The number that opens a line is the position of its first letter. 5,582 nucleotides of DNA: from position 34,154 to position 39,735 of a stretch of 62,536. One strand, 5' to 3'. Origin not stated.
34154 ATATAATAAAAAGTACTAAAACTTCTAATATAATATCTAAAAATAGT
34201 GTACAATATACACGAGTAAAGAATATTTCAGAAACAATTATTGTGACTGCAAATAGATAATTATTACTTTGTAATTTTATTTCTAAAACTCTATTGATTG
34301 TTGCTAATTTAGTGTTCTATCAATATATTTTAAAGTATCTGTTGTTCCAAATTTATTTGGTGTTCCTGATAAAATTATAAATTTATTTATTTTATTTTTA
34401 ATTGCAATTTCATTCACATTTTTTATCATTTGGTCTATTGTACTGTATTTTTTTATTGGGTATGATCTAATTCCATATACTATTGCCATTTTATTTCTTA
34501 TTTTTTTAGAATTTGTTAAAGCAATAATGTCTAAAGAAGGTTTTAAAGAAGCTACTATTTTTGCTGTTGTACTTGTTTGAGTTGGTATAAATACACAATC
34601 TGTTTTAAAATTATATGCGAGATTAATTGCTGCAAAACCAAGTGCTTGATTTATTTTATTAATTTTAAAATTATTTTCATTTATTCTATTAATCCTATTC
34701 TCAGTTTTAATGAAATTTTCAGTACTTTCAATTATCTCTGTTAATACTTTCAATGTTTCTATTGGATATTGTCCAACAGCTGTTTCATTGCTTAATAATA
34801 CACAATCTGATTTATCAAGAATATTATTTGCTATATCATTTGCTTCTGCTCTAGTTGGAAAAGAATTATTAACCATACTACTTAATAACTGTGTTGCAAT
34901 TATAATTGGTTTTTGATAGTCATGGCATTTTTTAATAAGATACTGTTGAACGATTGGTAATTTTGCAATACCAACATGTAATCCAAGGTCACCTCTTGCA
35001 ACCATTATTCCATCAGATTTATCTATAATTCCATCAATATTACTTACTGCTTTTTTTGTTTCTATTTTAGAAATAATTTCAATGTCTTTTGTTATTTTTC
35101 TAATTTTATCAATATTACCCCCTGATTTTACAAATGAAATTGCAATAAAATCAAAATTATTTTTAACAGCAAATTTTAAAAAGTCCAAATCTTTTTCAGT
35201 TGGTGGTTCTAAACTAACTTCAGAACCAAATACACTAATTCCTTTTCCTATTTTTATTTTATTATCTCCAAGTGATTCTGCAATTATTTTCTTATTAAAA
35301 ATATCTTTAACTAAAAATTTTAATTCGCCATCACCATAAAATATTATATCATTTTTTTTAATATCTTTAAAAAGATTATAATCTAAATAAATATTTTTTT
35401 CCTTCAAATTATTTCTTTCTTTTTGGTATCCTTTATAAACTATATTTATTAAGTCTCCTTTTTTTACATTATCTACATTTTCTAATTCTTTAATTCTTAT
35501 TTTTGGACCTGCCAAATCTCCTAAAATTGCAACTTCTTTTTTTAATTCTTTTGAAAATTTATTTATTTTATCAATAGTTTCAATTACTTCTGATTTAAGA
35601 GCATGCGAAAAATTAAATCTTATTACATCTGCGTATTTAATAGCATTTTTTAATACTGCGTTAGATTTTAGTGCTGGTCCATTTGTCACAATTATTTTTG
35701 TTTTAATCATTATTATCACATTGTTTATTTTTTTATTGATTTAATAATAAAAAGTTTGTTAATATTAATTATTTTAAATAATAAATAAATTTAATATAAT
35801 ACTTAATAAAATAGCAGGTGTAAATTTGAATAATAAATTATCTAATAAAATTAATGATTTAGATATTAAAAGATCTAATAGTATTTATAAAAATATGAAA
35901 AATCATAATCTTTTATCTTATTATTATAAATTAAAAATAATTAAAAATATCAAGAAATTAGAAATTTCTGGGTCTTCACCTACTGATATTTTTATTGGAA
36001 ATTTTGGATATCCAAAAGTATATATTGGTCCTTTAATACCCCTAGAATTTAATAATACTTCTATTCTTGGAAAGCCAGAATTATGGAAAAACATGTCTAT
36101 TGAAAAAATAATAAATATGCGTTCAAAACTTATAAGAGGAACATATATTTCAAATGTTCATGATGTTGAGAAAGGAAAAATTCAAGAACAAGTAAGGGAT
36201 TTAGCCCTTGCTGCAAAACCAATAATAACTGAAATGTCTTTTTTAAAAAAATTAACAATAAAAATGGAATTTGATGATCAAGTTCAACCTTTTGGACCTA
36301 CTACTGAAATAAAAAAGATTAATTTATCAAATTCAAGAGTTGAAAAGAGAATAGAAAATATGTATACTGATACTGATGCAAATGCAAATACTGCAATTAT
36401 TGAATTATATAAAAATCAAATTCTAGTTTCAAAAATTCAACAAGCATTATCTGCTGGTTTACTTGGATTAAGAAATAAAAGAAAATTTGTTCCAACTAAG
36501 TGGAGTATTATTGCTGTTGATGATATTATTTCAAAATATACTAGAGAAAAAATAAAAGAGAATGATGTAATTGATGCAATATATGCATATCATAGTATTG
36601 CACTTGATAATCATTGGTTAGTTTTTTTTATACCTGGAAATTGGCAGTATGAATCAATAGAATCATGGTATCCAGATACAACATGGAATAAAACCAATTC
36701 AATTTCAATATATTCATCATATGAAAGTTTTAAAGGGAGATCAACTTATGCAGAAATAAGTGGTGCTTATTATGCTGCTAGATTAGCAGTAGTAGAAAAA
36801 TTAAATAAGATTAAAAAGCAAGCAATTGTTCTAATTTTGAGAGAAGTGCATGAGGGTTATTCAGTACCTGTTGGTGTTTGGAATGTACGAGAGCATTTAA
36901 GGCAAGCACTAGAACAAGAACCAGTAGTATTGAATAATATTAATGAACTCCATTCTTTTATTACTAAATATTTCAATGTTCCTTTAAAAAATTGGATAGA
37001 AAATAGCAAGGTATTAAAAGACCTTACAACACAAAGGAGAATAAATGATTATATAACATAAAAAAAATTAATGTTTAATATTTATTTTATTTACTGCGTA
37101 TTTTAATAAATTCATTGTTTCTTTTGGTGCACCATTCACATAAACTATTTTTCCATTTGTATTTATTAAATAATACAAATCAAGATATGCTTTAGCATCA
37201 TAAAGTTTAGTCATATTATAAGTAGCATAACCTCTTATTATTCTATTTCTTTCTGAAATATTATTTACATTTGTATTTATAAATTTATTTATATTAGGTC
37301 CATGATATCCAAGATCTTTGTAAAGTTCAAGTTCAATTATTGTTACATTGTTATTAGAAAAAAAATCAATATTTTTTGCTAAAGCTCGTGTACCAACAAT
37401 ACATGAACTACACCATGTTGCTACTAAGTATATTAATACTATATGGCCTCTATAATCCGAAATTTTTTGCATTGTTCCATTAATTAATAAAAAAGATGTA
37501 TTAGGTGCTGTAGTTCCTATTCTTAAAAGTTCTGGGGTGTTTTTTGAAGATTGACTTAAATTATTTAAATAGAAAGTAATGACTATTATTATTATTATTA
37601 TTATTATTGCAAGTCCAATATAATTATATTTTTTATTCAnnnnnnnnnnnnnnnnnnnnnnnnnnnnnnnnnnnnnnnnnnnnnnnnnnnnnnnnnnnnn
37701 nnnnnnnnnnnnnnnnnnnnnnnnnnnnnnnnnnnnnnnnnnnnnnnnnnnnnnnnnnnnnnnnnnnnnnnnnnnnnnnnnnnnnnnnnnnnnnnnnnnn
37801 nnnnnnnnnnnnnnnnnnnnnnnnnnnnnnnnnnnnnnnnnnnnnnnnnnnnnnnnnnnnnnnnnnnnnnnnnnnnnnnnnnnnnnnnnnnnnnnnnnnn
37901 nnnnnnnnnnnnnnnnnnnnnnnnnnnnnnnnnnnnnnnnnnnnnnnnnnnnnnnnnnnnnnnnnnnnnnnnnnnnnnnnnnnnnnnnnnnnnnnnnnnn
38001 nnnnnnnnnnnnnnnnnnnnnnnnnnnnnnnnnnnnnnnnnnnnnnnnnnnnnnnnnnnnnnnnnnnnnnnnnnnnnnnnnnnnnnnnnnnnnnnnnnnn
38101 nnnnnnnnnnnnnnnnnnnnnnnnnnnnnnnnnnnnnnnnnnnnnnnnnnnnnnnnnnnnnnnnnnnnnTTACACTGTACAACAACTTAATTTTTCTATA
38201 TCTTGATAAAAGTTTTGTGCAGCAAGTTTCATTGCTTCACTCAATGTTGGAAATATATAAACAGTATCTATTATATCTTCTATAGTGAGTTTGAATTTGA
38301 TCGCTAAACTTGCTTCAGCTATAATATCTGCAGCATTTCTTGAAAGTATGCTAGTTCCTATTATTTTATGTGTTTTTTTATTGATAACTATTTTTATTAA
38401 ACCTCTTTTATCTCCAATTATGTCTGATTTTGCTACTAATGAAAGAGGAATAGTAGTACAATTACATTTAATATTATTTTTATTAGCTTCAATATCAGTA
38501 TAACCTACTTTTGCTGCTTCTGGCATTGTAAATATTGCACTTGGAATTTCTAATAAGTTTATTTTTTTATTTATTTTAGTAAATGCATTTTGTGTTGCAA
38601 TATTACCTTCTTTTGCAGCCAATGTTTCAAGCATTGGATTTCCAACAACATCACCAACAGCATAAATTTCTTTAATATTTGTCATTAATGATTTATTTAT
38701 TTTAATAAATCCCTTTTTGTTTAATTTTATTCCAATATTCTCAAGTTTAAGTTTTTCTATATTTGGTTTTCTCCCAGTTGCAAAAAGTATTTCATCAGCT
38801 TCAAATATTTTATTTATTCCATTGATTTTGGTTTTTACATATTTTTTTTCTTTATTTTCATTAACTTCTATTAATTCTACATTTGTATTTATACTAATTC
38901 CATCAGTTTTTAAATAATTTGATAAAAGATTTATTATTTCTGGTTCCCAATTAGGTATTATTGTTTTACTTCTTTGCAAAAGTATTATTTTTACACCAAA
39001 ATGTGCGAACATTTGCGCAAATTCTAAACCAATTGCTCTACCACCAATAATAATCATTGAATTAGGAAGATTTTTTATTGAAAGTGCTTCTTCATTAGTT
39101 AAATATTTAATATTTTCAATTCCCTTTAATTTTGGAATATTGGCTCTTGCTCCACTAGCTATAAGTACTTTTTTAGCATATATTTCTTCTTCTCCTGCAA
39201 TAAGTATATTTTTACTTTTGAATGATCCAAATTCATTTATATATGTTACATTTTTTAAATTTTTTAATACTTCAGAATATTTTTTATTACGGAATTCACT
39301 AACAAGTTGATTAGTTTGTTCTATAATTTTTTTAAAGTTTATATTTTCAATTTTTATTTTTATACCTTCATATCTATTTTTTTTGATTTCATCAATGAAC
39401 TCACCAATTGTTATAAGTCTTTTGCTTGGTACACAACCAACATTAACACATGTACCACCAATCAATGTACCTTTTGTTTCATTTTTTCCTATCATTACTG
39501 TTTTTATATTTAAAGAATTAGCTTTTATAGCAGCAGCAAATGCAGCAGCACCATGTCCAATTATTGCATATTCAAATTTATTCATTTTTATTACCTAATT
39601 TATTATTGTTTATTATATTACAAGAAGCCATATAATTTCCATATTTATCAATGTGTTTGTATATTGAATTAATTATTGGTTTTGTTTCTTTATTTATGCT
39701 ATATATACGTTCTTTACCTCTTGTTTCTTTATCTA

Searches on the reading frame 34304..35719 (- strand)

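Call 72: search_protein_families(library=pfam, proteins=[window:34304-35719:-], max_evalue=0.00001)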
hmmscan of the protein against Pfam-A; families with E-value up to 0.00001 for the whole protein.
window:34304-35719:- (471 aa): 2 families
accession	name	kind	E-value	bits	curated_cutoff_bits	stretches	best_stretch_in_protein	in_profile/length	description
PF00224.27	PK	-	8.6e-86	288.4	30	1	6-322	3-327/328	Pyruvate kinase, barrel domain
PF02887.21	PK_C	-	3.5e-15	56.5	28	1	360-464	3-112/114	Pyruvate kinase, alpha/beta domain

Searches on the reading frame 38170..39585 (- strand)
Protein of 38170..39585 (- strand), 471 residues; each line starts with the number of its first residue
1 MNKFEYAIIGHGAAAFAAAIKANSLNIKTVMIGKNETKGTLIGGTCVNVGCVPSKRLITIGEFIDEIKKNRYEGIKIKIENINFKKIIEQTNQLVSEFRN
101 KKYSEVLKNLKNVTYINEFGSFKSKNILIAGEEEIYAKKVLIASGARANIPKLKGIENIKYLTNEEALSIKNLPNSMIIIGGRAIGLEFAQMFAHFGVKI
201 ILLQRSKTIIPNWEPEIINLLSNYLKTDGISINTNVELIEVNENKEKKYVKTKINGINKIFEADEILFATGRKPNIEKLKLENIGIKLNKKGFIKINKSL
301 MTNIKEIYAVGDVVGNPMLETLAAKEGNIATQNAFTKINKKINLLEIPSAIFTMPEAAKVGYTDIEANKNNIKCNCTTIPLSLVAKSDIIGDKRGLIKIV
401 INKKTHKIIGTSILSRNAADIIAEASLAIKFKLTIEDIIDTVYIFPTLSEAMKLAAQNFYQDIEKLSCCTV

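Call 72: search_protein_families(library=pfam, proteins=[window:38170-39585:-], max_evalue=0.00001)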
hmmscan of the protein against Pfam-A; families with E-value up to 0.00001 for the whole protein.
window:38170-39585:- (471 aa): 5 families
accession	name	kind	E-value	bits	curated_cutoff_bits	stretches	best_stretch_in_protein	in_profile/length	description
PF07992.20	Pyr_redox_2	-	5.3e-57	193.9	26.1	1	5-327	2-291/291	Pyridine nucleotide-disulphide oxidoreductase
PF02852.28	Pyr_redox_dim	-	3.6e-28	98.4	25.3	1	347-455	1-109/110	Pyridine nucleotide-disulphide oxidoreductase, dimerisation domain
PF00070.33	Pyr_redox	-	2e-14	54.3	22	1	177-252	2-79/82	Pyridine nucleotide-disulphide oxidoreductase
PF13738.12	Pyr_redox_3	-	3e-12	46.9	30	1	8-311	2-305/305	Pyridine nucleotide-disulphide oxidoreductase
PF01134.28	GIDA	-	2.4e-08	33.9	22.1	1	7-146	3-150/391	Glucose inhibited division protein A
